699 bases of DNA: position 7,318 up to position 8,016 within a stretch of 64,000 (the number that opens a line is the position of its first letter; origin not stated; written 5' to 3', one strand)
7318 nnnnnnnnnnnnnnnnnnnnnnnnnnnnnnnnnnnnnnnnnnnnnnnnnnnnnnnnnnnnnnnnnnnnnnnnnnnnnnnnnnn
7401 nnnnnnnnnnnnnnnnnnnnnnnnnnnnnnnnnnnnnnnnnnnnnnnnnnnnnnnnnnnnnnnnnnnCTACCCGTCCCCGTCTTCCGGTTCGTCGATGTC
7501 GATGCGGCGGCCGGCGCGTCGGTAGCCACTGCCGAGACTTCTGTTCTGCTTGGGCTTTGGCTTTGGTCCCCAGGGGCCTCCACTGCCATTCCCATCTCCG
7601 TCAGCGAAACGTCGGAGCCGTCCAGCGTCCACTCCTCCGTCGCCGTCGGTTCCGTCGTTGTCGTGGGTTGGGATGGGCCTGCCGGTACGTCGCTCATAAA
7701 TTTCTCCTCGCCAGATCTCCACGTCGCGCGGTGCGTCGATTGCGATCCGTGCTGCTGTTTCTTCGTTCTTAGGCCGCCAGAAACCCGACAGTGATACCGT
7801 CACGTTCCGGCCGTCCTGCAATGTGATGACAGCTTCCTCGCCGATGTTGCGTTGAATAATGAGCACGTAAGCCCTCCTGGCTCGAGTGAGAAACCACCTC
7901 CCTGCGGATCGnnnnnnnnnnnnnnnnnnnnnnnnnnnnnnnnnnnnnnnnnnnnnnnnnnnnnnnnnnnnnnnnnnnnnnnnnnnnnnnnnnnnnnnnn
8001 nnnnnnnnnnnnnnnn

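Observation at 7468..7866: Phage CsrA homologue whose frame runs 230 nt into the exonuclease gene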

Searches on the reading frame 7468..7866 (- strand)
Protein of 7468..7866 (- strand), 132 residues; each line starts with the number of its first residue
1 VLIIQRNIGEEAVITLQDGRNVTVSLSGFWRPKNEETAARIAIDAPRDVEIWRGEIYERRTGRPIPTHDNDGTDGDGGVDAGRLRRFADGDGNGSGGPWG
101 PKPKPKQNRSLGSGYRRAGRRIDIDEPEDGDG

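Call 3: search_protein_families(library=pfam, proteins=[window:7468-7866:-], max_evalue=0.1)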
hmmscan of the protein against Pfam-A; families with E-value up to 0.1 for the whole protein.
window:7468-7866:- (132 aa): 3 families
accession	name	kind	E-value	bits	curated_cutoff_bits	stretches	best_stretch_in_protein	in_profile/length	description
PF02599.21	CsrA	-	2.9e-08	34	27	1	1-59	1-50/53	Global regulator protein family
PF10387.14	DUF2442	-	0.024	15.3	23.9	1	14-56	14-52/72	Protein of unknown function (DUF2442)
PF25369.1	SH3_VIII-1_N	-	0.073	12.9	27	0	4-25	17-38/45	Myosin-1-like, N-terminal SH3 domain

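Call 5: find_homologous_proteins(query=window:7468-7866:-, max_evalue=0.001)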
Query window:7468-7866:- (132 aa): 1 proteins with E <= 0.001 among 127 candidates.
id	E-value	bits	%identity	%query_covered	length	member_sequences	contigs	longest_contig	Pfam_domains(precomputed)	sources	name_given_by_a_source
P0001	1.2e-51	193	71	92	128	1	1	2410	PF02599.22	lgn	-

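Call 9: find_encoding_contigs(protein=P0001, flank=5000)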
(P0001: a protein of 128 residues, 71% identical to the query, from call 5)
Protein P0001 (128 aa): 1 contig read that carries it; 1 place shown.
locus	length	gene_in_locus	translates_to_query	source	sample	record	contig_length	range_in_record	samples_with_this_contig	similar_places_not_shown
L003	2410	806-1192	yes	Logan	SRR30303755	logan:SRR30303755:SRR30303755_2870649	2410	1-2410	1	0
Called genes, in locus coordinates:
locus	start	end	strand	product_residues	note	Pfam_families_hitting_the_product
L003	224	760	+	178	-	-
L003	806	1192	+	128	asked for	PF02599:CsrA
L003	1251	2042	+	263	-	PF10108:DNA_pol_B_exo2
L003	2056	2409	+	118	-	?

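Call 13: find_related_loci(query=window:7468-7866:-, collection=genome_contigs, flank=3000)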
Query window:7468-7866:- (132 aa) in genome_contigs; peptide patterns used: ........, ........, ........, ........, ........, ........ (x = any residue, [..] = any of these).
143 stretches matched a pattern, but none encodes a relative of the query by tblastn (E <= 1e-3).

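Call 17: find_related_loci(query=A2, collection=viral_contigs, flank=3000)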
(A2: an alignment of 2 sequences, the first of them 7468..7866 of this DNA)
Query A2 (132 aa) in viral_contigs; peptide patterns used: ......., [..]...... (x = any residue, [..] = any of these).
100 stretches matched a pattern, but none encodes a relative of the query by tblastn (E <= 1e-3).

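Call 33: search_protein_families(library=phrogs, proteins=[window:7468-7866:-], max_evalue=0.001)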
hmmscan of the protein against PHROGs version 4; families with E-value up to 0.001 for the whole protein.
window:7468-7866:- (132 aa): 2 families
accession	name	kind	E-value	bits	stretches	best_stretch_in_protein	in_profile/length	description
phrog_5527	-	transcription regulation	3.7e-06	28.1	1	1-66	1-58/123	transcriptional regulator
phrog_9500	-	transcription regulation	1.3e-05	26.1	1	1-61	1-52/65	CsrA-like regulator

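Call 55: predict_structure(alignment_id=A4)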
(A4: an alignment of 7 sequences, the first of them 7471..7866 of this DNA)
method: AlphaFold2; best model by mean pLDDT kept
length: 132 residues; sequences in the alignment: 7
mean_pLDDT: 61.5   pTM: 0.35
mean pLDDT of the five models: 61.5, 61.3, 60.9, 59.0, 56.8
residues with pLDDT >= 90: 7; 70-90: 39; 50-70: 31; < 50: 55
segments of 3 or more residues with pLDDT < 50: 57-59, 62-64, 66-87, 89-99, 108-121
pLDDT, mean of each block of 10 residues (from residue 1): 71 90 86 79 86 58 46 41 47 45 54 46 54 50
secondary structure, 60 per line:
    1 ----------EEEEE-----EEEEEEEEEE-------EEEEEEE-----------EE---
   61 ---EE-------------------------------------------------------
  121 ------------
elements in order: E11-15 E21-30 E38-44

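Call 58: search_solved_structures(query=window:7471-7866:-, max_evalue=0.01, show_alignments=2)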
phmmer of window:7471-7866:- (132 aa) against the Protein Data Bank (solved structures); distinct sequences matched with E-value up to 0.01: 4.
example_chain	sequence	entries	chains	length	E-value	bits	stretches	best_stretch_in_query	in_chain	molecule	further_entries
2bti_A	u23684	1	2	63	0.0047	20.4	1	1-61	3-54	CARBON STORAGE REGULATOR HOMOLOG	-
2jpp_A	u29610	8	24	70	0.0059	20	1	1-60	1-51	Translational repressor | Carbon storage regulator homolog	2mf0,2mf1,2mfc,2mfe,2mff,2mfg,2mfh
1y00_A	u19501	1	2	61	0.0062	20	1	1-60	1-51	Carbon storage regulator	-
7yr6_E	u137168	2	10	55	0.0066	19.9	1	1-59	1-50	Translational regulator CsrA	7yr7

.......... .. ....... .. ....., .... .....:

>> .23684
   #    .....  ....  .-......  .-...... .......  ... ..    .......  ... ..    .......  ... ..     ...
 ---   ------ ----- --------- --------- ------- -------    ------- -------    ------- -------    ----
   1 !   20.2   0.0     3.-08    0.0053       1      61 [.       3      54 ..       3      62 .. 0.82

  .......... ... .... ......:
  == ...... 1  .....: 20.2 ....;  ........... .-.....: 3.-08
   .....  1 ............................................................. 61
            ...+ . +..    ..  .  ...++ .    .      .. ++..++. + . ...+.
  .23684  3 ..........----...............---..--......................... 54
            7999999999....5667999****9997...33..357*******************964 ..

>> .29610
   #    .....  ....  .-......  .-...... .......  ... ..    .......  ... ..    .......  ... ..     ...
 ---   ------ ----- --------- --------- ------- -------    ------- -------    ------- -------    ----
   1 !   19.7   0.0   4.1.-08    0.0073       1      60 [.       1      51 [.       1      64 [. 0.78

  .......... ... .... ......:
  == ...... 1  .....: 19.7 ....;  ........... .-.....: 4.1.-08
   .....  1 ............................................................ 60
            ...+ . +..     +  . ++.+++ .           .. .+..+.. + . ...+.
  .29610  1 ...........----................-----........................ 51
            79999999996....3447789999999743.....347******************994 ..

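Call 70: list_cluster_members(proteins=[window:7471-7866:-, P0001, P0002])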
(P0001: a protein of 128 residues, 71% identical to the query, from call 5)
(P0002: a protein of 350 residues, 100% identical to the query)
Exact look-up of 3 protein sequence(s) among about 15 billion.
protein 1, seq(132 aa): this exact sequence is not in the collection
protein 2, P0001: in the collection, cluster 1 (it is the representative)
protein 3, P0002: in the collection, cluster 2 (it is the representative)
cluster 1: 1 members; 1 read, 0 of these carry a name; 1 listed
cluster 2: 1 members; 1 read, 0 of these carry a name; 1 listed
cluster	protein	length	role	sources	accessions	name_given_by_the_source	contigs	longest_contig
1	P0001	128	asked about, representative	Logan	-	-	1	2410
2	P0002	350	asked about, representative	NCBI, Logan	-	-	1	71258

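Call 71: search_dna_similar(query=window:7471-7866:-, collection=phages, mode=protein, max_evalue=0.01, max_rows=15)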
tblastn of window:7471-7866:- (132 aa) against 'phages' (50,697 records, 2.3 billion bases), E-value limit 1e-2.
Records with a match: 1; places in all: 1; records where one place covers at least 80% of the query: 0.
Best place of each record, by identity: <60% 1.
By first word of the organism name: Bacillus 1.
By host as written in the record: Bacillus sp 1.
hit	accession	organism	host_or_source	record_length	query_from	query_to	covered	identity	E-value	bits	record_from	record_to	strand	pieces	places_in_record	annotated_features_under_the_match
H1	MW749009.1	Bacillus phage vB_BspP_Dartukuta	Bacillus sp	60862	1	59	45%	44.1%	5e-3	41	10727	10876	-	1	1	putative carbon storage regulator CsrA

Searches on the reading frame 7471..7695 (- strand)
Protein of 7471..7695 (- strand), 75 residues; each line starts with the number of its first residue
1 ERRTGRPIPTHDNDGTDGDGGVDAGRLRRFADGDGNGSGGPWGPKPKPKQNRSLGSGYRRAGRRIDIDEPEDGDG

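Call 56: search_protein_representatives(protein=window:7471-7695:-)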
Query: 75 residues. Proteins with E-value up to 0.001 (for the whole library): 2; up to 1e-10: 1; up to 1e-30: 0. The best 2 are listed.
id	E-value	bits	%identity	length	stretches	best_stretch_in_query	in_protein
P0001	2.5e-20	89.0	69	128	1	1-74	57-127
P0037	2.9e-04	37.7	26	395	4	2-74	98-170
